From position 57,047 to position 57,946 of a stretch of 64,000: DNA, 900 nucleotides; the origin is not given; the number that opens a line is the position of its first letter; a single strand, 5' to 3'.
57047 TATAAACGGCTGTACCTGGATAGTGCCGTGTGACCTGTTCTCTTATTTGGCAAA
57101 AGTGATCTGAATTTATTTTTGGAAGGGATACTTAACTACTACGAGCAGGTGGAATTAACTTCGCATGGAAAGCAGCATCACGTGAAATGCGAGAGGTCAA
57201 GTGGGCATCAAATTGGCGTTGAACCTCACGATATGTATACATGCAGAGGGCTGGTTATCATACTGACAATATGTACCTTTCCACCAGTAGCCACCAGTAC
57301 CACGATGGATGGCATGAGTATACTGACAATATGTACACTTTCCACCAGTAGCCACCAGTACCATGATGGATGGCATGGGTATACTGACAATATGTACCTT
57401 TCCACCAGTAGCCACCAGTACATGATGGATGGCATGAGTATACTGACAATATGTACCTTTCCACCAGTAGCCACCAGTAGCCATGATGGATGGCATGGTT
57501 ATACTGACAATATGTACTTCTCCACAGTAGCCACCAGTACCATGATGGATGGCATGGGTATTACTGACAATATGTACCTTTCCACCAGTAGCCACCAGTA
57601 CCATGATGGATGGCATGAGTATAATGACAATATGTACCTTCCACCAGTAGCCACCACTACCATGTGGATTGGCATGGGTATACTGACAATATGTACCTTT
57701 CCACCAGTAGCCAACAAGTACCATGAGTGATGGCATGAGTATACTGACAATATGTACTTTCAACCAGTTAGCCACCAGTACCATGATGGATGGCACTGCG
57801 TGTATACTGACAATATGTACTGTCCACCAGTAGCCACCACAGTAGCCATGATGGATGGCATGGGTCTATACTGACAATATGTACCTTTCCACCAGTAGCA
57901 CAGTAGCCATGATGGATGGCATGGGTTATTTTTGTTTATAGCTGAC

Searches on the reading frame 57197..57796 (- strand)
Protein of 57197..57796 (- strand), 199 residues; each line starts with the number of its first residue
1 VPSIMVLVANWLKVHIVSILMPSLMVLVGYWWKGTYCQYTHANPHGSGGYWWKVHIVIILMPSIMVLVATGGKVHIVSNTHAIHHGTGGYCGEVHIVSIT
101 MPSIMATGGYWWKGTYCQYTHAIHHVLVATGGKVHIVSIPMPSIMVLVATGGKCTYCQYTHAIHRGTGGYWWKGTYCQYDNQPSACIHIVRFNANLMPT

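Call 64: search_protein_families(library=pfam, proteins=[window:57197-57796:-], max_evalue=0.01)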
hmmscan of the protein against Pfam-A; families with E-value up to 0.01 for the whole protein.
window:57197-57796:- (199 aa): 1 family
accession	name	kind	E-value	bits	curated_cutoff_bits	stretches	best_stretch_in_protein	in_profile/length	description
PF08460.16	SH3_5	-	0.00059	20.3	22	0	91-121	12-44/68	Bacterial SH3 domain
